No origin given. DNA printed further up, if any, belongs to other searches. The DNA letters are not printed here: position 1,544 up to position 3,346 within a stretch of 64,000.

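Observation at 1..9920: ABC glycan importer transcriptionally wired to three uncharacterised envelope proteins (NHL/TPR propeller, Yip1-like, DUF5696-like)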

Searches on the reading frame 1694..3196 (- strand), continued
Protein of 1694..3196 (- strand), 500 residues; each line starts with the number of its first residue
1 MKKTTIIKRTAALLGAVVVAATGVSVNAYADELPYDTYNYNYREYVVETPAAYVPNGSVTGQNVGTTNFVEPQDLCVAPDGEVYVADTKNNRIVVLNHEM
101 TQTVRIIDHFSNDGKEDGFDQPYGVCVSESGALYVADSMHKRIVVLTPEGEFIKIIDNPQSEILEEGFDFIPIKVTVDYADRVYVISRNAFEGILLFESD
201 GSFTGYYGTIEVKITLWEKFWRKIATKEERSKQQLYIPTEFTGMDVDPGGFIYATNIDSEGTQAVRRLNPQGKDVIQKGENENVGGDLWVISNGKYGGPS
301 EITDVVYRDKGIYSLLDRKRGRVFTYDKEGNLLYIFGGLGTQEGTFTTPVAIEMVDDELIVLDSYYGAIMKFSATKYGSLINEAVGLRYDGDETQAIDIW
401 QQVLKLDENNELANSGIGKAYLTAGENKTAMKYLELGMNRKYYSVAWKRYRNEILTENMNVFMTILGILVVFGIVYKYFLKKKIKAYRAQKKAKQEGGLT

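Call 42: find_homologous_proteins(query=A4, max_evalue=1e-10)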
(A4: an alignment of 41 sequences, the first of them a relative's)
Query A4 (41 sequences) (729 aa, profile of the alignment): 1599 proteins with E <= 1e-10 among 8000 candidates; the best 120 are listed.
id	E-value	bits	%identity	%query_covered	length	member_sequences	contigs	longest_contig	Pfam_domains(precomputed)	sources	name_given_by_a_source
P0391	1.8e-201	688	39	66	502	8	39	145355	PF13414.13,PF01436.28,PF08450.19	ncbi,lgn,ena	ncbi:MAG TPA: gluconolactonase [Clostridia bacterium]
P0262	1.4e-200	685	39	66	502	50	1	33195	PF01436.28,PF25021.2,PF08450.19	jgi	-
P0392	1.5e-200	685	42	66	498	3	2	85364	PF13414.13,PF01436.28,PF08450.19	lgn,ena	-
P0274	2.6e-200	684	41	99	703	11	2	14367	PF04893.23,PF01436.28,PF08450.19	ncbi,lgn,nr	ncbi:MAG: hypothetical protein PWP48_1862 [Clostridiales bacterium]|nr:hypothetical protein [Clostri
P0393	2.3e-199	681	41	99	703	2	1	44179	PF04893.23,PF01436.28,PF08450.19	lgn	-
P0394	1.4e-198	679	40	63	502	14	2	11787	PF01436.28,PF08450.19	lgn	-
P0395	1.6e-197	675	41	96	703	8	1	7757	PF04893.23,PF13414.13,PF01436.28,PF07719.24,PF08450.19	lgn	-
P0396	2.1e-197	675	39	66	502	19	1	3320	PF01436.28,PF08450.19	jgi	-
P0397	2.2e-196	671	41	64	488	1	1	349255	PF01436.28,PF08450.19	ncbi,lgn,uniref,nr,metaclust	ncbi:NHL repeat-containing protein [Evansella caseinilytica]|uniref:NHL repeat-containing protein n=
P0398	6.4e-196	670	40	66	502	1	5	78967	PF01436.28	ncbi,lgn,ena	-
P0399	8.0e-196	669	38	66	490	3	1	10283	PF01436.28,PF08450.19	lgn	-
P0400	1.4e-195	669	38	63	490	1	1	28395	PF00515.35,PF01436.28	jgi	jgi:DNA-binding beta-propeller fold protein YncE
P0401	4.7e-194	664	45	63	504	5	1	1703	PF13414.13,PF01436.28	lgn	-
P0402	7.8e-194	663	41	66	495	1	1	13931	PF01436.28,PF08450.19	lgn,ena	-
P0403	1.9e-193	662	38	66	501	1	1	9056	PF01436.28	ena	-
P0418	2.5e-189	648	37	99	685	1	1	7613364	PF04893.23,PF01436.28,PF08450.19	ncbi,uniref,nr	ncbi:YIP1 family protein [Paenibacillus spongiae]|uniref:YIP1 family protein n=1 Tax=Paenibacillus s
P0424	9.0e-189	646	38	64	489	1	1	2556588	PF01436.28,PF08450.19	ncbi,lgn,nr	ncbi:gluconolactonase [Neobacillus mesonae]|nr:gluconolactonase [Neobacillus mesonae]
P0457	1.6e-185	635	38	66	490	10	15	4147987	PF01436.28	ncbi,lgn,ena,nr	ncbi:NHL repeat-containing protein [Variimorphobacter saccharofermentans]|nr:NHL repeat-containing p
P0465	2.4e-184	632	40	98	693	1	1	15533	PF04893.23,PF01436.28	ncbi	ncbi:MAG TPA: YIP1 family protein [Tissierellaceae bacterium]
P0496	5.2e-180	617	40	99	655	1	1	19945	PF04893.23,PF01436.28,PF08450.19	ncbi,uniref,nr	ncbi:YIP1 family protein [Mahella sp.]|uniref:YIP1 family protein n=1 Tax=Mahella sp. TaxID=2798721 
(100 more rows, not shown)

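Call 43: find_encoding_contigs(protein=P0418, flank=10000, max_places=1)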
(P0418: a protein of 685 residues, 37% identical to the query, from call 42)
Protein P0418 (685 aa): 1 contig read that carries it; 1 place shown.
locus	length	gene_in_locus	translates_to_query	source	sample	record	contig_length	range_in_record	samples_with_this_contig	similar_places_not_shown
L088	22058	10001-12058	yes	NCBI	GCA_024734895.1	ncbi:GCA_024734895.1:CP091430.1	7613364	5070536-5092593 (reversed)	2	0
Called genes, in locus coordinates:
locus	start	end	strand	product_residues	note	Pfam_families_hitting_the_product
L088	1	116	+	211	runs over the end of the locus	PF09335:VTT_dom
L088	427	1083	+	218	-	PF03737:RraA-like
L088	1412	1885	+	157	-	PF03449:GreA_GreB_N, PF01272:GreA_GreB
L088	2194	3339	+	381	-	PF00392:GntR, PF00532:Peripla_BP_1, PF13407:Peripla_BP_4, PF13377:Peripla_BP_3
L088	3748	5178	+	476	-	PF13416:SBP_bac_8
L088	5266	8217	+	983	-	PF01547:SBP_bac_1, PF13416:SBP_bac_8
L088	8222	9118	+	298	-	PF00528:BPD_transp_1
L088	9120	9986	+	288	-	PF00528:BPD_transp_1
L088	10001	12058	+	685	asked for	PF01436:NHL (weak), PF08450:SGL (weak), PF04893:Yip1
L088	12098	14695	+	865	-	PF18952:DUF5696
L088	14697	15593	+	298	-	PF00528:BPD_transp_1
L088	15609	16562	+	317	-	PF00528:BPD_transp_1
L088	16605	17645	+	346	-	PF00728:Glyco_hydro_20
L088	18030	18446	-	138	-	PF00293:NUDIX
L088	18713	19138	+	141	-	PF22381:Staph_reg_Sar_Rot, PF01047:MarR, PF03965:Penicillinase_R (weak), PF12802:MarR_2, PF13463:HTH_27, PF25212:HVO_A0114 (weak), PF13412:HTH_24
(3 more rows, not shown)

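Call 44: find_encoding_contigs(protein=P0397, flank=10000, max_places=1)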
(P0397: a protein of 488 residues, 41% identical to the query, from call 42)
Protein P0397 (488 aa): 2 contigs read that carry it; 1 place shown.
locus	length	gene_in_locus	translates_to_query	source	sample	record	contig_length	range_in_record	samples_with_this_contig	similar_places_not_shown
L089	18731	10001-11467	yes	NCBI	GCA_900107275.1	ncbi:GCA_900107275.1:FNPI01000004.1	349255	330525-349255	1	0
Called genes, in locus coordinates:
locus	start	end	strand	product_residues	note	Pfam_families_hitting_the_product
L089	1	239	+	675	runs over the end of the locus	PF03717:PBP_dimer, PF00905:Transpeptidase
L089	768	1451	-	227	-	PF04012:PspA_IM30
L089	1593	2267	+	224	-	PF00702:Hydrolase, PF13419:HAD_2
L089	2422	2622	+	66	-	-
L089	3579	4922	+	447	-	PF01547:SBP_bac_1, PF13416:SBP_bac_8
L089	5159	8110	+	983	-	PF25275:Golvesin_C (faint), PF01547:SBP_bac_1, PF13416:SBP_bac_8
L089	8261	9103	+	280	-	-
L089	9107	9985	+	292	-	PF00528:BPD_transp_1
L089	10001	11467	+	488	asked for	PF01436:NHL (faint), PF08450:SGL (faint)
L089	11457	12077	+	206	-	PF04893:Yip1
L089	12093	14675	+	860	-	PF18952:DUF5696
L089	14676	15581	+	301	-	PF00528:BPD_transp_1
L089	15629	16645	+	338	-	PF00528:BPD_transp_1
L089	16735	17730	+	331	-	PF22612:GH113, PF13547:GTA_TIM (faint)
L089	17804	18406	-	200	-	PF04854:DUF624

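Call 45: find_encoding_contigs(protein=P0457, flank=10000, max_places=1)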
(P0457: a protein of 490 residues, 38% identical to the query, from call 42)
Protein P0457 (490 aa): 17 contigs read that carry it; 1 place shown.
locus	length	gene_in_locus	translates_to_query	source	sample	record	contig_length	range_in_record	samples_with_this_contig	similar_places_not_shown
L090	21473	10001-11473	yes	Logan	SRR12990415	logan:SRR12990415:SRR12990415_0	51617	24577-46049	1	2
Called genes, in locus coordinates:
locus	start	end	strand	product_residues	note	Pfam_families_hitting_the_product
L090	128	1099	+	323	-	PF20511:PMI_typeI_cat, PF21621:MPI_cupin_dom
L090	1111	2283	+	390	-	PF07221:GlcNAc_2-epim, PF07944:Beta-AFase-like_GH127_cat (weak)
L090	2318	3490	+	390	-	PF04041:Glyco_hydro_130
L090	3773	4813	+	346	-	PF00356:LacI, PF00532:Peripla_BP_1, PF13407:Peripla_BP_4, PF13377:Peripla_BP_3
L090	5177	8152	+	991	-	PF01547:SBP_bac_1, PF13416:SBP_bac_8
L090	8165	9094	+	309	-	PF00528:BPD_transp_1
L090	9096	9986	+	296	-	PF00528:BPD_transp_1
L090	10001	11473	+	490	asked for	PF01436:NHL (faint)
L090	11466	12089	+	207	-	PF04893:Yip1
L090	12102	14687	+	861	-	PF18952:DUF5696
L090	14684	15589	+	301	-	-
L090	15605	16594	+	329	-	PF00528:BPD_transp_1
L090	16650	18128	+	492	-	PF01547:SBP_bac_1, PF13416:SBP_bac_8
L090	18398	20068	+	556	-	PF16990:CBM_35, PF02156:Glyco_hydro_26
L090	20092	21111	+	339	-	PF04041:Glyco_hydro_130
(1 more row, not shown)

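Call 46: find_encoding_contigs(protein=P0496, flank=10000, max_places=1)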
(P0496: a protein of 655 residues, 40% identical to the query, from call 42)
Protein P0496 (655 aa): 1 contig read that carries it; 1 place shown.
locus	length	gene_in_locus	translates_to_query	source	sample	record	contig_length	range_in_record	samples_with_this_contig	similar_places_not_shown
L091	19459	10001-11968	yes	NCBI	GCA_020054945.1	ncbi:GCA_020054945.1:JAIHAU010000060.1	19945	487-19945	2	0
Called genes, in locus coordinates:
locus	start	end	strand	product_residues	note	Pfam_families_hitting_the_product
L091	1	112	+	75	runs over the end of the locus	-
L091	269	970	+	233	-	PF00596:Aldolase_II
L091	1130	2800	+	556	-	PF01547:SBP_bac_1, PF13416:SBP_bac_8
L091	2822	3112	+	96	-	-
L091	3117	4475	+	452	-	PF06580:His_kinase, PF02518:HATPase_c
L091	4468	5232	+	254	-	PF00072:Response_reg, PF12833:HTH_18, PF00165:HTH_AraC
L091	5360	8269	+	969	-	PF01547:SBP_bac_1, PF13416:SBP_bac_8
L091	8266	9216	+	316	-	PF00528:BPD_transp_1 (weak)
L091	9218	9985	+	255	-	PF00528:BPD_transp_1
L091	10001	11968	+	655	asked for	PF08450:SGL (weak), PF01436:NHL (weak), PF04893:Yip1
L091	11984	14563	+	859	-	PF18952:DUF5696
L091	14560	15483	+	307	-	-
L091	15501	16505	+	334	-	PF00528:BPD_transp_1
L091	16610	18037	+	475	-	PF01547:SBP_bac_1, PF13416:SBP_bac_8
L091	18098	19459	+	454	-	PF16990:CBM_35, PF02156:Glyco_hydro_26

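Call 50: find_encoding_contigs(protein=P0424, flank=10000, max_places=1)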
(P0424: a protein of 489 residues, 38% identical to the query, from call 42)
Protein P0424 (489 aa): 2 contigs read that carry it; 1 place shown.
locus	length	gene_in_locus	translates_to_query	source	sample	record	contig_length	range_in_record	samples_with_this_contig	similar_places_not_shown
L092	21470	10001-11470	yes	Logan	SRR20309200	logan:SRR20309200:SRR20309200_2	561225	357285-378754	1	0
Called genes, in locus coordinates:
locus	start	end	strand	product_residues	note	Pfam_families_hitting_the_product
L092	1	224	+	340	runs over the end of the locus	PF00294:PfkB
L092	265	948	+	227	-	PF00392:GntR, PF07702:UTRA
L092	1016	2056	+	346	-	PF00356:LacI, PF00532:Peripla_BP_1, PF13377:Peripla_BP_3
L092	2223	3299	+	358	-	PF00356:LacI, PF00532:Peripla_BP_1, PF13377:Peripla_BP_3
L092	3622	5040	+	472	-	PF01547:SBP_bac_1, PF13416:SBP_bac_8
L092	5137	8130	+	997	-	PF01547:SBP_bac_1, PF13416:SBP_bac_8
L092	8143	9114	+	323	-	PF00528:BPD_transp_1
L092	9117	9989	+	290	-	PF00528:BPD_transp_1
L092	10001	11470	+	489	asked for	PF08450:SGL (weak), PF01436:NHL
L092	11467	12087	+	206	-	PF04893:Yip1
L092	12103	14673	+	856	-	PF18952:DUF5696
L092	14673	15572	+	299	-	PF00528:BPD_transp_1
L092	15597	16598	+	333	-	PF00528:BPD_transp_1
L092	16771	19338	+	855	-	PF22666:Glyco_hydro_2_N2, PF02837:Glyco_hydro_2_N (weak), PF00703:Glyco_hydro_2 (weak), PF02836:Glyco_hydro_2_C (faint), PF17786:Mannosidase_ig, PF17753:Ig_mannosidase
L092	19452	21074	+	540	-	PF02927:CelD_N, PF00759:Glyco_hydro_9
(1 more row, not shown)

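Call 51: find_encoding_contigs(protein=P0465, flank=10000, max_places=1)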
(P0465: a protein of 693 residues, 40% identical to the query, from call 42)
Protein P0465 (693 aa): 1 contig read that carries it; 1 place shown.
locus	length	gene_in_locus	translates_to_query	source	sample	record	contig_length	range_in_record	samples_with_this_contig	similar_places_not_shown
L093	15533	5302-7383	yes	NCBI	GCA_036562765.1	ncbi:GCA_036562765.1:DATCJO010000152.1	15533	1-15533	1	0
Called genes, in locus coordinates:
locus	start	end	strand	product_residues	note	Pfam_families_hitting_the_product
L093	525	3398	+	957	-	PF01547:SBP_bac_1, PF13416:SBP_bac_8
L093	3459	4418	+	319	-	PF00528:BPD_transp_1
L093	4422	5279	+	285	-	PF00528:BPD_transp_1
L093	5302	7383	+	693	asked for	PF01436:NHL (weak), PF04893:Yip1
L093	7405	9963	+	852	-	PF18952:DUF5696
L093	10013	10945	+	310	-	PF00528:BPD_transp_1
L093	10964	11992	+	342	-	PF00528:BPD_transp_1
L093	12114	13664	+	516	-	PF01547:SBP_bac_1, PF13416:SBP_bac_8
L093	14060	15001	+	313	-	PF16396:DUF5005 (faint), PF04616:Glyco_hydro_43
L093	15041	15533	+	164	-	PF01301:Glyco_hydro_35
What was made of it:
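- Calls 43-46, 50, 51: the same core in Paenibacillus spongiae, Evansella, Variimorphobacter, Mahella, Neobacillus and Tissierellaceae.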

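Call 55: predict_structure(alignment_id=A5)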
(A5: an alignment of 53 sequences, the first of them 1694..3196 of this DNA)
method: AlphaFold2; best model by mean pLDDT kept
length: 500 residues; sequences in the alignment: 53
mean_pLDDT: 85.4   pTM: 0.77
mean pLDDT of the five models: 85.4, 84.5, 84.1, 83.1, 83.0
residues with pLDDT >= 90: 242; 70-90: 197; 50-70: 47; < 50: 14
segments of 3 or more residues with pLDDT < 50: 25-29, 233-238, 498-500
pLDDT, mean of each block of 10 residues (from residue 1): 70 83 54 84 88 94 93 95 97 96 96 94 95 96 95 89 70 92 88 85 79 60 68 51 88 83 84 76 77 78 92 93 92 92 91 95 96 95 91 89 89 87 89 88 90 85 87 90 83 57
secondary structure, 60 per line:
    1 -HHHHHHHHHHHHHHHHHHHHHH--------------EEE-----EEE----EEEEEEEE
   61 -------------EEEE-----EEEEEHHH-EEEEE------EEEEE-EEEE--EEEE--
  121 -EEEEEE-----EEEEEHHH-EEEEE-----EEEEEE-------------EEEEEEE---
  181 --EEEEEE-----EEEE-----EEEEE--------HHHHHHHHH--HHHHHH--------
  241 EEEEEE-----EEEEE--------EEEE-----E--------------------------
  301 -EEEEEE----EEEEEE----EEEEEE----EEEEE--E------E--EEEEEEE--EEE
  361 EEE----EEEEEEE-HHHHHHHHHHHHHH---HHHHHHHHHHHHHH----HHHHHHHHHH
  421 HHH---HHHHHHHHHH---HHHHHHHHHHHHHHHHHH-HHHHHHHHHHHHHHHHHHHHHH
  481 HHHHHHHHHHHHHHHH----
elements in order: H2-23 E38-40 E46-48 E53-60 E74-77 E83-87 E92-96 E103-107 E109-112 E115-118 E122-127 E133-137 E142-146 E152-157 E171-177 E183-188 E194-197 E203-207 H216-224 H227-232 E241-246 E252-256 E265-268 E302-307 E312-317 E322-327 E332-336 E349-355 E358-363 E368-374 H376-389 H393-406 H411-423 H427-436 H440-457 H459-496
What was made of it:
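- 1694..3196 (-): Type-I membrane protein: signal peptide, six-bladed NHL propeller (38-374), TPR-like helices (376-457) and a C-terminal TM helix (459-496) with a basic tail. Family signatures are LYIPTEF and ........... Call 55: AF2 model, pLDDT 85.
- On NHL-repeat six-bladed beta-propeller: Call 55: model with pLDDT 85.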
